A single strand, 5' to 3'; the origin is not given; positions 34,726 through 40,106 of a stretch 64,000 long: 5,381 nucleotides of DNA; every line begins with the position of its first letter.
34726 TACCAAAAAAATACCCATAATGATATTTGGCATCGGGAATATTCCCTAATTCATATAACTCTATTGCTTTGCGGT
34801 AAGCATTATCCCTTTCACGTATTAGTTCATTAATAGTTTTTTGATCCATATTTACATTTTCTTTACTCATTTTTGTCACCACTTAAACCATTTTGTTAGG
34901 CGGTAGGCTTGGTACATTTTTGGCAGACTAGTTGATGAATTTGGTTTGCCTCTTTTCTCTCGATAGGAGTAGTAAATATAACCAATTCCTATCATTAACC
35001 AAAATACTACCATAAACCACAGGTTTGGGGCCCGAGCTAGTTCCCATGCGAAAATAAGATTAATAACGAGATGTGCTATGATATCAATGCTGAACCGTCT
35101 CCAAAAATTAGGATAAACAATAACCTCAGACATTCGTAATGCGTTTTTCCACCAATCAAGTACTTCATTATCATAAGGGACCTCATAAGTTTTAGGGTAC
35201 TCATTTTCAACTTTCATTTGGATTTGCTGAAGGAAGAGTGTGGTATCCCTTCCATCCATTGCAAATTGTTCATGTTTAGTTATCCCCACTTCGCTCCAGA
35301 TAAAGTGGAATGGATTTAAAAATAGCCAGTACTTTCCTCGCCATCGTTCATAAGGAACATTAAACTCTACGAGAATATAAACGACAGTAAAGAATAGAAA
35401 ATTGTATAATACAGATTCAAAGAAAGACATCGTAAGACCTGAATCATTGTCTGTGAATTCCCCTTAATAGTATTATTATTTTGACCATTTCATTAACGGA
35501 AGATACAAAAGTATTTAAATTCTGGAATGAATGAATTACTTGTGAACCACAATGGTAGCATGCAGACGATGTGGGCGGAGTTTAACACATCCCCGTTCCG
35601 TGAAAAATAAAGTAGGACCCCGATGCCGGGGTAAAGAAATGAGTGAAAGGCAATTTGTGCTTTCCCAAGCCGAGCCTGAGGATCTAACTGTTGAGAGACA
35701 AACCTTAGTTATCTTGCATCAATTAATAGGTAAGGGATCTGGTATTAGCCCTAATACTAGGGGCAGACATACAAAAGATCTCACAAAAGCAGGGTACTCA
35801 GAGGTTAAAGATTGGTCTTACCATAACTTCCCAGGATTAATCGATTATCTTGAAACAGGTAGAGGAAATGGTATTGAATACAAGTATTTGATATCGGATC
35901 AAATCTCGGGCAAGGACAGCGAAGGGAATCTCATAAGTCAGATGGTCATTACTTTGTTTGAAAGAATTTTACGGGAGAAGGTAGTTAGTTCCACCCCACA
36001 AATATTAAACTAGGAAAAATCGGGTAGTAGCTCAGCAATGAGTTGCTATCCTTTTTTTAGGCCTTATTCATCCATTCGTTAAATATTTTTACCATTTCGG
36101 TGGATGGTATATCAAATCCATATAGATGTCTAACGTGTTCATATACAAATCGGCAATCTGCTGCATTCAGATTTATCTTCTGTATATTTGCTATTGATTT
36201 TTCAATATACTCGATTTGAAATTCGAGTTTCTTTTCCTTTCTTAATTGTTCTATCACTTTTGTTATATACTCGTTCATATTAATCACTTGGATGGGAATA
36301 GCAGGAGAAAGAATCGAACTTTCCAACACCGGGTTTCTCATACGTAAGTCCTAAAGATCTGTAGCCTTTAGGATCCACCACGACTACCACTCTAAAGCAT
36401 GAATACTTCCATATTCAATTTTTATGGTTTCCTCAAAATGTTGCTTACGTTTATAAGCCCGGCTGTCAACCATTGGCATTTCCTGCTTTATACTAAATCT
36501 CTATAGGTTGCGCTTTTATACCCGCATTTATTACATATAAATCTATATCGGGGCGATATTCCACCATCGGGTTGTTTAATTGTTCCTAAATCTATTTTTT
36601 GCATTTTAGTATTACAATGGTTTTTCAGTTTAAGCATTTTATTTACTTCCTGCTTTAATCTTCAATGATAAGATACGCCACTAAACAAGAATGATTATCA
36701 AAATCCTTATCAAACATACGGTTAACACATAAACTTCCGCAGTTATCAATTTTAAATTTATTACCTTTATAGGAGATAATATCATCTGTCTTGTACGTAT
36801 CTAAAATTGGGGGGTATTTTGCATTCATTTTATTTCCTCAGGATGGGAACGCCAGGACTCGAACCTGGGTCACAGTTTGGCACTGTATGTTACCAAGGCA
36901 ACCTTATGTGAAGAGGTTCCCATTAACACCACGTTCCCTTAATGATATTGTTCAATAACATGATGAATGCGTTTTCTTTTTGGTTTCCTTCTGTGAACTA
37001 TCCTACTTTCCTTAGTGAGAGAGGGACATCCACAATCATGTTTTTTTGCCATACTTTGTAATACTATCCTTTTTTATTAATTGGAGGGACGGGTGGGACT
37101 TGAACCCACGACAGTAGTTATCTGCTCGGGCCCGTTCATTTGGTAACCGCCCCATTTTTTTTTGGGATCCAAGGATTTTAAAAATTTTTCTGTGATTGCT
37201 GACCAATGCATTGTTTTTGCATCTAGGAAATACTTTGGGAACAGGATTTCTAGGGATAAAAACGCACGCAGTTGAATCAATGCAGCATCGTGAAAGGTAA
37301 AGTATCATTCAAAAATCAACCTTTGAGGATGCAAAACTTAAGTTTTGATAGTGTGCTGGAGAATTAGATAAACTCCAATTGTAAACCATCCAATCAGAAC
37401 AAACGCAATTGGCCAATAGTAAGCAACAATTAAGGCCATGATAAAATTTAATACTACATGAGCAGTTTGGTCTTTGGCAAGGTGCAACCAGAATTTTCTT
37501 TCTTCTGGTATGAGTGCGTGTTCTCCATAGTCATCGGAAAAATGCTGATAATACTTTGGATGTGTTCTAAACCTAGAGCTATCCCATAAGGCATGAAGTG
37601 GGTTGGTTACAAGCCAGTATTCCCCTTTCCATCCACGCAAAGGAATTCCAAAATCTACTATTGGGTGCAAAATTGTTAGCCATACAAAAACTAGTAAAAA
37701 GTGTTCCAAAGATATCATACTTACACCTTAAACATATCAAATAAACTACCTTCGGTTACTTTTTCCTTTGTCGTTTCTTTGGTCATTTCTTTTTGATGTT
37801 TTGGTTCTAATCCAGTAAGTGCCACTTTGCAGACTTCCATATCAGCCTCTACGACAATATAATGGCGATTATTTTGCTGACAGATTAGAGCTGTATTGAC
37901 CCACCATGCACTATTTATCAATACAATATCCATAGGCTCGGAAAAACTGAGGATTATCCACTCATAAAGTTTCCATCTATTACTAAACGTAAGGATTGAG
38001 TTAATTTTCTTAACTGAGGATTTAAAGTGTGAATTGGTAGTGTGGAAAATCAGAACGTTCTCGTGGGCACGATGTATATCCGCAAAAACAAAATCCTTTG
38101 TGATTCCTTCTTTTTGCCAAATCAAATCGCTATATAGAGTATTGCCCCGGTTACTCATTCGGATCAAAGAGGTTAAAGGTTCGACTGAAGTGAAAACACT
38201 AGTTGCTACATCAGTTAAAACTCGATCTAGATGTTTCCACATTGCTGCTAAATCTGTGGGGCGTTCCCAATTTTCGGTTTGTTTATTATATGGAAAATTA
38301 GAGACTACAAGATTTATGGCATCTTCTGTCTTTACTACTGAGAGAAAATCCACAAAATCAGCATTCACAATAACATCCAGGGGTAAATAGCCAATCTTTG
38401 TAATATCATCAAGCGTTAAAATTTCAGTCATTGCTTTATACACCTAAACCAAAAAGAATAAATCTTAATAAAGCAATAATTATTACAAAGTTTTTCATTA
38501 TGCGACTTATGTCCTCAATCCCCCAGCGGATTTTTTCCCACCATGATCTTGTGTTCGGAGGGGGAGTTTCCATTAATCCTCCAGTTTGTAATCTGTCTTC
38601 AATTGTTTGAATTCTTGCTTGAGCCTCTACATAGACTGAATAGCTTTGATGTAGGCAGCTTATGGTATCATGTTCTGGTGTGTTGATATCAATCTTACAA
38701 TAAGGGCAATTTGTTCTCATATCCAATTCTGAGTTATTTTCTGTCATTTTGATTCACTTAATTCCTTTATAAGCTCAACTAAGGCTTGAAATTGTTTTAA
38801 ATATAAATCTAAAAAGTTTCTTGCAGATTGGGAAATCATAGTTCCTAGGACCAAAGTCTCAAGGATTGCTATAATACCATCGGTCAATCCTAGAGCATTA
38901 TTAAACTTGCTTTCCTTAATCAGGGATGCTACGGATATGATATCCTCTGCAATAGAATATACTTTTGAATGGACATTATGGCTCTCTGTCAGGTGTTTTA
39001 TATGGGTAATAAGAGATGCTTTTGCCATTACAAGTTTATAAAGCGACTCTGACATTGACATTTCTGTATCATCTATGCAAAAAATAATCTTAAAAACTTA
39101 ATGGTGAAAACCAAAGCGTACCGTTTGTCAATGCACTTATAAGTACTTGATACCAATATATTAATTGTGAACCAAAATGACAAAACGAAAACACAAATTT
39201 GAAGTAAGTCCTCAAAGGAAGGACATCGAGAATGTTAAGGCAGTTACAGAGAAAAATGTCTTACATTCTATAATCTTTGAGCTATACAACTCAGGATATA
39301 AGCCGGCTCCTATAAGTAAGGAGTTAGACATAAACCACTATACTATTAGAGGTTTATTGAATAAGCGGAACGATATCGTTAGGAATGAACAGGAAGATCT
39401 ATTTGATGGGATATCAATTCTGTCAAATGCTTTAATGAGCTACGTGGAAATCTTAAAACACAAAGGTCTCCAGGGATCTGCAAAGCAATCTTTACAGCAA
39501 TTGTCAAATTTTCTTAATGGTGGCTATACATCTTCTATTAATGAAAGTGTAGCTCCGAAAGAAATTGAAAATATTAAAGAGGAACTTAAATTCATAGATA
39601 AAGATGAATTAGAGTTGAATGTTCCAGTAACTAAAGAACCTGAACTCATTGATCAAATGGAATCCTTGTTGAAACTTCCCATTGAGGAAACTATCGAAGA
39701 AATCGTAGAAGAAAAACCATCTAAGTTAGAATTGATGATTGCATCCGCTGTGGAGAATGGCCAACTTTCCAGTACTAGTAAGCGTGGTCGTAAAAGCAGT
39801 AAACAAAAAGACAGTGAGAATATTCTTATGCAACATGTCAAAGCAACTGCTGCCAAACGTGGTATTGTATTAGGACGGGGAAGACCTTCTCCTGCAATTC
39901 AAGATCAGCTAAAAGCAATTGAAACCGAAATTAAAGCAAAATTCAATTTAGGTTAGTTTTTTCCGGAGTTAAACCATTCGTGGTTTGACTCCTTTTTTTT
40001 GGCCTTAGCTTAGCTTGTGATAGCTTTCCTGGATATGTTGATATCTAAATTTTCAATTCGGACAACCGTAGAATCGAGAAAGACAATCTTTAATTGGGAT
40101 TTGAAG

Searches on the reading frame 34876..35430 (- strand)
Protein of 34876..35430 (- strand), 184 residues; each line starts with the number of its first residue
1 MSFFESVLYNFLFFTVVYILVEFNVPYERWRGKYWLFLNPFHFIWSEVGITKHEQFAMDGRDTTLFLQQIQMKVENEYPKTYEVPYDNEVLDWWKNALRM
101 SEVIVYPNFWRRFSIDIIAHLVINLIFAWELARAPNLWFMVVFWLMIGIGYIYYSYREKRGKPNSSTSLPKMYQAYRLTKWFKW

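Call 85: search_protein_families(library=pfam, proteins=[window:34876-35430:-], max_evalue=0.01)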
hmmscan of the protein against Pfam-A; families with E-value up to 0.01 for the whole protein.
window:34876-35430:- (184 aa): 1 family
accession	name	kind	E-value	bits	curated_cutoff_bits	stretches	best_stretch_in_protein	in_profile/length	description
PF06170.17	DUF983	-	0.00078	20.2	22.6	1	113-161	30-78/85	Protein of unknown function (DUF983)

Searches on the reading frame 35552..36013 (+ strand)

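Call 85: search_protein_families(library=pfam, proteins=[window:35552-36013:+], max_evalue=0.01)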
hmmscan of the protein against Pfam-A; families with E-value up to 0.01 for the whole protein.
window:35552-36013:+ (153 aa): 1 family
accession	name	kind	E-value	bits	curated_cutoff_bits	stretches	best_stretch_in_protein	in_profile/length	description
PF19474.4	DUF6011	-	3.1e-06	27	26.6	1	2-28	9-35/37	Family of unknown function (DUF6011)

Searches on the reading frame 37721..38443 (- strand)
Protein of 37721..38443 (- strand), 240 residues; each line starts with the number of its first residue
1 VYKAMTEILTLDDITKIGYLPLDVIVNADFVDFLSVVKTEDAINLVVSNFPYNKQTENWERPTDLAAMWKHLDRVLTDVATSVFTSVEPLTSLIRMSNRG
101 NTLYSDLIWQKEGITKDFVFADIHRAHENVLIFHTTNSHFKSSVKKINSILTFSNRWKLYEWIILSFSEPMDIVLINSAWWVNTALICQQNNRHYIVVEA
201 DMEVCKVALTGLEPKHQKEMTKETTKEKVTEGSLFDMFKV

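Call 85: search_protein_families(library=pfam, proteins=[window:37721-38443:-], max_evalue=0.01)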
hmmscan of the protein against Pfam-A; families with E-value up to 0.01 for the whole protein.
window:37721-38443:- (240 aa): 1 family
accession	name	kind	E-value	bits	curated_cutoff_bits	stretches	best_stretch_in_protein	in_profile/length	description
PF01555.25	N6_N4_Mtase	-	5.2e-05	23.7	26.7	0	43-142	1-113/221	DNA methylase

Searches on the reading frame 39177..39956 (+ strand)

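Call 85: search_protein_families(library=pfam, proteins=[window:39177-39956:+], max_evalue=0.01)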
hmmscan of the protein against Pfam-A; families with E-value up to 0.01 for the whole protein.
window:39177-39956:+ (259 aa): 1 family
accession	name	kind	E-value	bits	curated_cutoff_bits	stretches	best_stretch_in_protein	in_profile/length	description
PF06056.18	Terminase_5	-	0.0099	16.2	20.3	0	35-58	8-31/58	Putative ATPase subunit of terminase (gpP-like)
